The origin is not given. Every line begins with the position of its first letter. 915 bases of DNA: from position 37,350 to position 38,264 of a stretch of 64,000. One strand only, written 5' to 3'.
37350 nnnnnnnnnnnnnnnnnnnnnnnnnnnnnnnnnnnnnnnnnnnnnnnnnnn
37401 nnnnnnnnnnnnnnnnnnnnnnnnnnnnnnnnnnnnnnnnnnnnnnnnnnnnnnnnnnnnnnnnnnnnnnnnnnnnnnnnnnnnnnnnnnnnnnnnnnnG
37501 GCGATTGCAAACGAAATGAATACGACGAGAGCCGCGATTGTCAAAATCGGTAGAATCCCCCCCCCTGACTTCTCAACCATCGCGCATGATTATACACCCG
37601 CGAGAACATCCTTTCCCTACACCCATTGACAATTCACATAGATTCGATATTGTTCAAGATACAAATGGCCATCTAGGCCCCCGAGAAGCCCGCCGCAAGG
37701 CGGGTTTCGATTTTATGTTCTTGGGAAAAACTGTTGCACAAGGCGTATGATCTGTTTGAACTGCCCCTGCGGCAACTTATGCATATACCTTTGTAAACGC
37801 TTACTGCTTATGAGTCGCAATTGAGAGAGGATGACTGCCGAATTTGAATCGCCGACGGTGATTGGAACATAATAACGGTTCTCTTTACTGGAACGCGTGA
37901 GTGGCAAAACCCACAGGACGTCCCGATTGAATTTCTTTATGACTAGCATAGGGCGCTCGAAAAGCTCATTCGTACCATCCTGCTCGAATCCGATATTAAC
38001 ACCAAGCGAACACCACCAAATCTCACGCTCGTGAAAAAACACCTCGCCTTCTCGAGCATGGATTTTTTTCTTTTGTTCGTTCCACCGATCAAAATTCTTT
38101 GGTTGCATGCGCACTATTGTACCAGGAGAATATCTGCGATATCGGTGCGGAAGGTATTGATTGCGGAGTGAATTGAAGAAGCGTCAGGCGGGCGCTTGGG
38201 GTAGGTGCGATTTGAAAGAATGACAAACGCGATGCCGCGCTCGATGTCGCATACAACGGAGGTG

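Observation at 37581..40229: Solitary MazF/PemK-like toxin translationally coupled to a serine hydrolase and a DHOD-like gene, with no antitoxin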

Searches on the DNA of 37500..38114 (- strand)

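Call 74: search_rna_families(source=window, start=37500, end=37800, threshold=evalue, max_evalue=10)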
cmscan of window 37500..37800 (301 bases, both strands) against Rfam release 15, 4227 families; matches with E-value up to 10: 2.
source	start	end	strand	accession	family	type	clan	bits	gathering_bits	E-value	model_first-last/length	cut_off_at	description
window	37648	37717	+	RF01772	rnk_pseudo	Cis-reg; leader;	-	15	55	4.1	1-108/108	no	Pseudomonas rnk leader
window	37547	37630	-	RF02137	HOXA11-AS1_1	Gene; lncRNA;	-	12.7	50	5.3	1-96/96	no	HOXA11 antisense RNA 1 conserved region 1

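Call 103: search_rna_families(source=L095, start=4340, end=4520, threshold=evalue, max_evalue=10)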
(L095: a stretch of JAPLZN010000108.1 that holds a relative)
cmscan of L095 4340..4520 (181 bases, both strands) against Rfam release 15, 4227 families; matches with E-value up to 10: 17.
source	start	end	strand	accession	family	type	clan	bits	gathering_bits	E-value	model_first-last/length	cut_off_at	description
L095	4395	4418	+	RF01356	CRISPR-DR28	Gene; CRISPR;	-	22.3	35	0.053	1-24/24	no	CRISPR RNA direct repeat element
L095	4389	4453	-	RF02898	AaHKsRNA20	Gene; sRNA;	-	20.8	43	0.35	1-77/77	no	Aggregatibacter sRNA 20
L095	4355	4425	+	RF01859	Phe_leader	Cis-reg; leader;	-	19.9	55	0.29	1-125/125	no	Phenylalanine leader peptide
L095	4391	4470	-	RF02435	SpF41_sRNA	Gene; sRNA;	-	18.4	52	1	1-105/105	no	Streptococcus sRNA SpF41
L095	4392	4466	-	RF00106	RNAI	Gene; antisense;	-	16.8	47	0.44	1-102/102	no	RNAI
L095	4340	4394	-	RF04345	Plastid-rps12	Cis-reg;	-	16.4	78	8.6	1-52/97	3'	Plastid-rps12 3UTR RNA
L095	4378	4454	-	RF02621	BSnc120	Gene; sRNA;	-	15.3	114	0.78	1-88/88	no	Brucella sRNA 120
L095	4399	4443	-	RF02236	asX2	Gene; sRNA;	-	15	70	0.87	1-87/87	no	Xanthomonas sRNA asX2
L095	4392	4468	-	RF01859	Phe_leader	Cis-reg; leader;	-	13.7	55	6.7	1-125/125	no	Phenylalanine leader peptide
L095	4402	4415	+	RF01370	CRISPR-DR57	Gene; CRISPR;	-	13.5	39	2.4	8-21/37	no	CRISPR RNA direct repeat element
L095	4392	4420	-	RF00489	ctRNA_p42d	Gene; antisense;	-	13.5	50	3.1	1-46/46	no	ctRNA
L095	4372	4425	+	RF01416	NrrF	Gene; antisense;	-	13.3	60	1.6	98-160/160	no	NrrF RNA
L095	4392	4425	-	RF02063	STnc350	Gene; sRNA;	-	13.1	60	5.3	31-64/68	no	Salmonella enterica sRNA STnc350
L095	4403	4414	-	RF01331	CRISPR-DR18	Gene; CRISPR;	-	12.9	50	8.3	18-29/37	no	CRISPR RNA direct repeat element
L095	4382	4459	-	RF02438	SpF51_sRNA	Gene; sRNA;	-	12.3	50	9.6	1-45/45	no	Streptococcus sRNA SpF51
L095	4340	4371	-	RF02444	SpR10_sRNA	Gene; sRNA;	-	11.8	50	5.8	1-47/47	no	Streptococcus sRNA SpR10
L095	4398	4428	-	RF02503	Atu_C9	Gene; sRNA;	-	7.6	40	4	154-192/192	no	Rhizobiales sRNA Atu_C9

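Call 104: search_rna_families(sources=[L024, L026, L017, L097, L098, L102, L103, L016, L046, L033], threshold=gathering)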
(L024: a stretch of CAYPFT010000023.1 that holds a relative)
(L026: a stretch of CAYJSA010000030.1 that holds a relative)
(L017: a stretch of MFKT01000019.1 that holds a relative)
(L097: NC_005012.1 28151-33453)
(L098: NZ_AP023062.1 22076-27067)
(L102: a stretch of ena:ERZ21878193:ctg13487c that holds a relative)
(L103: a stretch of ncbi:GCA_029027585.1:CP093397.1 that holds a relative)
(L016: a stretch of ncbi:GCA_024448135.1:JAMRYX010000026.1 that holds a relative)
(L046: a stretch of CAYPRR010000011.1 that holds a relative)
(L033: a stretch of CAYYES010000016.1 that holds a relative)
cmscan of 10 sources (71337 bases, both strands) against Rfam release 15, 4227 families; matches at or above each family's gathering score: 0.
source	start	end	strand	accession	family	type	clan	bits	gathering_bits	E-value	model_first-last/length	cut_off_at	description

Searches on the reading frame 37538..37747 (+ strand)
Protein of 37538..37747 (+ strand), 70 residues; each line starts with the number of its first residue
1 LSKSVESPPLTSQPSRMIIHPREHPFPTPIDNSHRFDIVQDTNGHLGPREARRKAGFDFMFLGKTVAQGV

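Call 46: search_protein_families(library=pfam, proteins=[window:37538-37747:+], max_evalue=0.05)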
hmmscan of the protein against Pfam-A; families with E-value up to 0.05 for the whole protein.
window:37538-37747:+ (70 aa): 0 families
